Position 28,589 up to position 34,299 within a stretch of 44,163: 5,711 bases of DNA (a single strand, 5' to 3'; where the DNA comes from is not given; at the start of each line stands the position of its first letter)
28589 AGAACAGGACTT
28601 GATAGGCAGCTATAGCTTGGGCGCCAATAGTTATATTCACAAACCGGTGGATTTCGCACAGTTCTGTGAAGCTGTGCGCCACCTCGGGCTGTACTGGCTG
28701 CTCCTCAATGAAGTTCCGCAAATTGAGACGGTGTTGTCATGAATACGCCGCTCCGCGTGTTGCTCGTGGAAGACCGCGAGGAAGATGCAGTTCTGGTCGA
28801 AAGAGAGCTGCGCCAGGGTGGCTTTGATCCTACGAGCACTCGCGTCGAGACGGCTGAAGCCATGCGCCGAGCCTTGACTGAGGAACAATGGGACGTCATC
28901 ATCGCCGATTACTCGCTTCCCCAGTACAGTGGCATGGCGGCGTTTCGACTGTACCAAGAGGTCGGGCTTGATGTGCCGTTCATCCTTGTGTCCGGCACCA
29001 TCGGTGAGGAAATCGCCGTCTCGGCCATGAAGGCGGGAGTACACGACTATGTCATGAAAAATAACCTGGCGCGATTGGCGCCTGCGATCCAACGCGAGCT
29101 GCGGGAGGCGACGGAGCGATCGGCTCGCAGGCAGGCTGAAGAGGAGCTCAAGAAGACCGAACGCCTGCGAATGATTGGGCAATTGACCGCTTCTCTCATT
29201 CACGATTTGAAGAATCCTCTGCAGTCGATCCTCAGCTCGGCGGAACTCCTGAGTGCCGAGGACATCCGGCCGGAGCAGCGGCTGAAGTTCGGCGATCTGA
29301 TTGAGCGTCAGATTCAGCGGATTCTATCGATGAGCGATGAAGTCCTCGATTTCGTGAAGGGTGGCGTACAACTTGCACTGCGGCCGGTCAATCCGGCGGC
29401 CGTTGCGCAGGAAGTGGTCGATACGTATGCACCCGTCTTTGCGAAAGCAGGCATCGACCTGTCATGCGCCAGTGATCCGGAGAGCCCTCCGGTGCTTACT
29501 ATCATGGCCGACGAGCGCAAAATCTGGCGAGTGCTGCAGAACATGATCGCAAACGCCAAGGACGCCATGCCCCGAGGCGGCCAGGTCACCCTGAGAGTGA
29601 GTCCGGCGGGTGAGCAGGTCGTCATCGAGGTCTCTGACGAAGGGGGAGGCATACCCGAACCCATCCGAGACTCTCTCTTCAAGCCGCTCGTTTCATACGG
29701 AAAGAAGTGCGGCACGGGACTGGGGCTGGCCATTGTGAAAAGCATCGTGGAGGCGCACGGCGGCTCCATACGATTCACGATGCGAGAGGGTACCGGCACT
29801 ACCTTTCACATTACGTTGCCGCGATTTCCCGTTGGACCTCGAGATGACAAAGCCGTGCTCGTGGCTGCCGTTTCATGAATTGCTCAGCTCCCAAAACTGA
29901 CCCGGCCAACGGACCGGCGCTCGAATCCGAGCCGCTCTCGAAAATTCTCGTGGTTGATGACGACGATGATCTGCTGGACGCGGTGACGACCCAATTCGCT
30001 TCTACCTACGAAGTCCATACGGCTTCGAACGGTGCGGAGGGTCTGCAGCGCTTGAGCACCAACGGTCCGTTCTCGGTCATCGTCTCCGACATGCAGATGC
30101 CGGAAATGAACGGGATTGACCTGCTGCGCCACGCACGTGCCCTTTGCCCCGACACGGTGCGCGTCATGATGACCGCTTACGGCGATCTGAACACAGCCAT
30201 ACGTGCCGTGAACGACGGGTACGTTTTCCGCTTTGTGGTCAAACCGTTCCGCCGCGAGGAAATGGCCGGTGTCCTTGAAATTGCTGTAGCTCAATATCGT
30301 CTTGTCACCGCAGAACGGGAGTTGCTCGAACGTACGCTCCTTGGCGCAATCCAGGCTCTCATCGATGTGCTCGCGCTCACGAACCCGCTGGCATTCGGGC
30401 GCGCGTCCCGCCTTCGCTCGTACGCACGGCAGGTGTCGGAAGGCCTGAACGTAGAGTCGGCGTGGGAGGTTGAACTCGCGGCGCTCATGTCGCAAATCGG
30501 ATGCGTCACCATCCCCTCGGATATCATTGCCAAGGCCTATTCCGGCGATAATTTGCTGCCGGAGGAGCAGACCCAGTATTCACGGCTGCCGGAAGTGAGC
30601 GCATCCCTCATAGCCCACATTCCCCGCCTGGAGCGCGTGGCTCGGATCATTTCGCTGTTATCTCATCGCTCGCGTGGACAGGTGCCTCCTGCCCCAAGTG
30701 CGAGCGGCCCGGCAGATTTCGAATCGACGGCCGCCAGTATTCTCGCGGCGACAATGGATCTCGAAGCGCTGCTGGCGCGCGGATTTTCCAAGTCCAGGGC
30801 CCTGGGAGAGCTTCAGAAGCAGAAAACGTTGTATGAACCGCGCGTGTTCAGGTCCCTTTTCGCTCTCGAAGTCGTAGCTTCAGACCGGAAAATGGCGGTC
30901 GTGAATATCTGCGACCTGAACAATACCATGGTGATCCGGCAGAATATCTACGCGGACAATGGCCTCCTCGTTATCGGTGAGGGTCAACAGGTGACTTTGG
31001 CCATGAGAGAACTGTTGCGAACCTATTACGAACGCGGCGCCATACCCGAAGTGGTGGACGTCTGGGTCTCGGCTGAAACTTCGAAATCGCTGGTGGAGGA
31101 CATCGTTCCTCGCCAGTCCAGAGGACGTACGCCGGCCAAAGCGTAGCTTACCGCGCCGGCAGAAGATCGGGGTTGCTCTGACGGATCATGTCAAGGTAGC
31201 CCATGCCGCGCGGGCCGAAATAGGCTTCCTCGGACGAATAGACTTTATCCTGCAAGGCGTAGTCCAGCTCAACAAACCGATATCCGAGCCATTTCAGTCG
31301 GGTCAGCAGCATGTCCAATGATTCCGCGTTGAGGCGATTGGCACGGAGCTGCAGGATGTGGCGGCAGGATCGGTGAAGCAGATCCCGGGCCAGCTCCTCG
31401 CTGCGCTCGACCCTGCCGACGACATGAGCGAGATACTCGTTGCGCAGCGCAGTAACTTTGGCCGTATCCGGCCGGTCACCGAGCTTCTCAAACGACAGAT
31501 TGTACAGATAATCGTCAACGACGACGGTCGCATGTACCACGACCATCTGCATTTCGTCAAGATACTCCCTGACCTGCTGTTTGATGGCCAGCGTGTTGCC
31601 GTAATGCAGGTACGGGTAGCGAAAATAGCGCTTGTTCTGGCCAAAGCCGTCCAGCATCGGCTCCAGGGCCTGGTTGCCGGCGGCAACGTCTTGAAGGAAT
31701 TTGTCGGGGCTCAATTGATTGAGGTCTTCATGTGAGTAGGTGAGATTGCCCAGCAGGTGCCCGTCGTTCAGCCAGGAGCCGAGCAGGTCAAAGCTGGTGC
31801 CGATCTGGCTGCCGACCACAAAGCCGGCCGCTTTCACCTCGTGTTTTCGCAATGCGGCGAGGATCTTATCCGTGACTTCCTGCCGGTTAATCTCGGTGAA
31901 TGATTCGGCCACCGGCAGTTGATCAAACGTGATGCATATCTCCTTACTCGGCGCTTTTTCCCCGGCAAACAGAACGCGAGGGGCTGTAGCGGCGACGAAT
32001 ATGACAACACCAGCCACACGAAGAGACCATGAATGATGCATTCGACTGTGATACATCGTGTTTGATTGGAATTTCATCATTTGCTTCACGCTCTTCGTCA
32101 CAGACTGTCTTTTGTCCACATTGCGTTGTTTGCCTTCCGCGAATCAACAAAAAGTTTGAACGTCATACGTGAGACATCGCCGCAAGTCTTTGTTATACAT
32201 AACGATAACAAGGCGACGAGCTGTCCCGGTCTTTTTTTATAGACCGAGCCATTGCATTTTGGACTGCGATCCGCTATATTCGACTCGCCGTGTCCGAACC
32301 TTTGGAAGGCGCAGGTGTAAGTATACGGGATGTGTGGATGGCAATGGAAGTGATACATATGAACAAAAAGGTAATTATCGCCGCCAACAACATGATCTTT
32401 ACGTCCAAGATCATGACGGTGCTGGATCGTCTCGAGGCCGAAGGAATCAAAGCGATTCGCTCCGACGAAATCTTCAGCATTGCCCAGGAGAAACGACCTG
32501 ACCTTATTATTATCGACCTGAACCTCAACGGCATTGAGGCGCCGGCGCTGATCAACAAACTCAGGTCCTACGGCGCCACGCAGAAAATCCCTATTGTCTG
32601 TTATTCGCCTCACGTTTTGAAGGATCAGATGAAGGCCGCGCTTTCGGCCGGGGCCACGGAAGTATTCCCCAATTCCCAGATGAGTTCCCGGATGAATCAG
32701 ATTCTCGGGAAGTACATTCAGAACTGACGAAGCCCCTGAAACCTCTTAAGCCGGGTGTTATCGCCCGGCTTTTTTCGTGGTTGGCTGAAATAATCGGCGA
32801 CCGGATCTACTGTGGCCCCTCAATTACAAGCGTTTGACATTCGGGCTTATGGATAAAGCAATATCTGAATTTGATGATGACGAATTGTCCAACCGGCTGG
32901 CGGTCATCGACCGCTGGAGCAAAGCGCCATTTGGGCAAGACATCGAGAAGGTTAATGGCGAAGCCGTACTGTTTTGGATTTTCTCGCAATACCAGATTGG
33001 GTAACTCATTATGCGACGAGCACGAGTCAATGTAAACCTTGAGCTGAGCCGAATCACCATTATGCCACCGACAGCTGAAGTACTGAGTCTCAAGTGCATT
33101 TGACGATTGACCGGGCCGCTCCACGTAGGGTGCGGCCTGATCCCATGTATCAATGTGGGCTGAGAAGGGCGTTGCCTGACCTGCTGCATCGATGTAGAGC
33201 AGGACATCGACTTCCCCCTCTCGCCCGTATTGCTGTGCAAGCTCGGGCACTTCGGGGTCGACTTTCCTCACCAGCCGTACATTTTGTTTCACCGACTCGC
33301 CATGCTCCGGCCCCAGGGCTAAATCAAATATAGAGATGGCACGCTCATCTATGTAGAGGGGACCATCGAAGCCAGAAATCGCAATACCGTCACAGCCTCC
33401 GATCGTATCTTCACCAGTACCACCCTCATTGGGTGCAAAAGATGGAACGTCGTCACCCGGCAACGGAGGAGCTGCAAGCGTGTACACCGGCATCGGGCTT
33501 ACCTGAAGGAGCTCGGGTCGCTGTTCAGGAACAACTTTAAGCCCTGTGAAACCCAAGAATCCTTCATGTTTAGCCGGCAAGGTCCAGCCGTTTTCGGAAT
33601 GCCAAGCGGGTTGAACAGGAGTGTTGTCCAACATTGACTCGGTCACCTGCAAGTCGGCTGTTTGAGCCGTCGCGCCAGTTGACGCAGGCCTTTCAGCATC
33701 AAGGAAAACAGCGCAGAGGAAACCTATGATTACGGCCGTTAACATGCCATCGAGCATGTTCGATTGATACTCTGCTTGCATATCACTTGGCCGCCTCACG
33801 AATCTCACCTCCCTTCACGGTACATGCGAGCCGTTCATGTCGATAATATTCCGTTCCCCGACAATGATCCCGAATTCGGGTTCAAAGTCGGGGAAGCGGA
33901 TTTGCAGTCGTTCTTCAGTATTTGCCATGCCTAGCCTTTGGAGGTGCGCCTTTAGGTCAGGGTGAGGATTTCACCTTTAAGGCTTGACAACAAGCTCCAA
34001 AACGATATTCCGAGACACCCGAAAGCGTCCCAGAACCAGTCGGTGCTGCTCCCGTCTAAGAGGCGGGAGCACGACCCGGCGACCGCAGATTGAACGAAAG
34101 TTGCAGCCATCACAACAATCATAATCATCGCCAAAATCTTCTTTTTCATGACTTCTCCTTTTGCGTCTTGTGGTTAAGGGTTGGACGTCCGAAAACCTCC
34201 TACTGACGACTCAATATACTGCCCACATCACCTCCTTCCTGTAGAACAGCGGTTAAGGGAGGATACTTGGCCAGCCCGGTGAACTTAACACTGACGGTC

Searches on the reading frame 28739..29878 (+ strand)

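Call 52: search_protein_families(library=pfam, proteins=[window:28739-29878:+], max_evalue=0.001)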
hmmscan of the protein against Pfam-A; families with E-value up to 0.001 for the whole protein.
window:28739-29878:+ (379 aa): 5 families
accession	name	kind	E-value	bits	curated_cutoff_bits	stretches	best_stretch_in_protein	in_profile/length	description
PF02518.31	HATPase_c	-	2e-25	89.8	26.4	1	258-362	2-109/111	Histidine kinase-, DNA gyrase B-, and HSP90-like ATPase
PF00072.30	Response_reg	-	1.9e-13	51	30.2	1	7-113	1-106/111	Response regulator receiver domain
PF00512.31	HisKA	-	2.4e-11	44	26.9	1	147-207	3-62/66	His Kinase A (phospho-acceptor) domain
PF13581.12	HATPase_c_2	-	2e-05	25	27.4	1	266-355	40-122/127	Histidine kinase-like ATPase domain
PF10090.15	HPTransfase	-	0.00011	22.4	22.9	1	260-302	30-72/123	Histidine phosphotransferase C-terminal domain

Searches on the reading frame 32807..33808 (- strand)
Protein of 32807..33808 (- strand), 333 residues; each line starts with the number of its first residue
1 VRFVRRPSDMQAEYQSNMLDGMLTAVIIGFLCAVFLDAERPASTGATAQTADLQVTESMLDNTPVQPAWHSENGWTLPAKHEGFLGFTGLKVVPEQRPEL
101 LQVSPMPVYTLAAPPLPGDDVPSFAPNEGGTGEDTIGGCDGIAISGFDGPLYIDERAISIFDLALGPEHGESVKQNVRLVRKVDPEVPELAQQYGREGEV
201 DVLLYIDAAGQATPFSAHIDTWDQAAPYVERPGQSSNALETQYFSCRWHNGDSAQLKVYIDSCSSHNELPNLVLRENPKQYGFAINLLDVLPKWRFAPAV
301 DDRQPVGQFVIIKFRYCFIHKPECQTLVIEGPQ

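Call 3: search_protein_families(library=pfam, proteins=[window:32807-33808:-], max_evalue=0.01)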
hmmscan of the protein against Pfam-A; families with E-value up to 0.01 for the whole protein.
window:32807-33808:- (333 aa): 1 family
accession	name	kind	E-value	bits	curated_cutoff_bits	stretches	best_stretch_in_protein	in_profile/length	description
PF03544.19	TonB_C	-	0.00083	20.2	24.6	0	187-213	5-31/79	Gram-negative bacterial TonB protein C-terminal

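Call 4: search_protein_families(library=ncbifam, proteins=[window:32807-33808:-], max_evalue=0.01)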
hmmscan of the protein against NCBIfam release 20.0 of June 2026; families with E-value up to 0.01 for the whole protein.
window:32807-33808:- (333 aa): 0 families

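Call 74: search_protein_families(library=pfam, proteins=[window:32807-33808:-], max_evalue=5)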
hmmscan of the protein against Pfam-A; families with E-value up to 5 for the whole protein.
window:32807-33808:- (333 aa): 1 family
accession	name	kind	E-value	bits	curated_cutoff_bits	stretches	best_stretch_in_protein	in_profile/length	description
PF03544.19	TonB_C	-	0.00083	20.2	24.6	1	187-213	5-31/79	Gram-negative bacterial TonB protein C-terminal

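Call 80: predict_structure(protein=window:32807-33808:-)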
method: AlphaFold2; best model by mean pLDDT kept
length: 333 residues; sequences in the alignment: 1
mean_pLDDT: 32.1   pTM: 0.18
mean pLDDT of the five models: 32.1, 29.0, 28.8, 27.1, 24.2
residues with pLDDT >= 90: 0; 70-90: 8; 50-70: 23; < 50: 302
segments of 3 or more residues with pLDDT < 50: 1-5, 37-333
pLDDT, mean of each block of 10 residues (from residue 1): 49 62 72 54 36 28 30 28 23 27 24 29 32 26 26 28 31 30 34 35 28 26 27 28 28 29 27 27 28 28 28 27 26 26
secondary structure, 60 per line:
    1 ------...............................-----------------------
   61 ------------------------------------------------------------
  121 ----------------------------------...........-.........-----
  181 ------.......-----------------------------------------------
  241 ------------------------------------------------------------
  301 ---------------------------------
elements in order: H7-37 H155-165 H167-175 H187-193

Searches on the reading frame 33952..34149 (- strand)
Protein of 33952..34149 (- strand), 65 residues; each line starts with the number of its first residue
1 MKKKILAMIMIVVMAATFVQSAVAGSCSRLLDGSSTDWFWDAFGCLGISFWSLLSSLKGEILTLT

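Call 3: search_protein_families(library=pfam, proteins=[window:33952-34149:-], max_evalue=0.01)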
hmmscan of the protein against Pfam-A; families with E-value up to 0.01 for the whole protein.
window:33952-34149:- (65 aa): 0 families

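Call 4: search_protein_families(library=ncbifam, proteins=[window:33952-34149:-], max_evalue=0.01)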
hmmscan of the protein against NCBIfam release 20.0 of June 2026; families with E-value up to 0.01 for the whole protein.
window:33952-34149:- (65 aa): 0 families

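Call 74: search_protein_families(library=pfam, proteins=[window:33952-34149:-], max_evalue=5)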
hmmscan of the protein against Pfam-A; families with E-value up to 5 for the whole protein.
window:33952-34149:- (65 aa): 1 family
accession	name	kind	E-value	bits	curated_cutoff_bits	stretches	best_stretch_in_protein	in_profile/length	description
PF01723.21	Chorion_1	-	0.15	12.5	22.3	1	8-50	4-43/169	Chorion protein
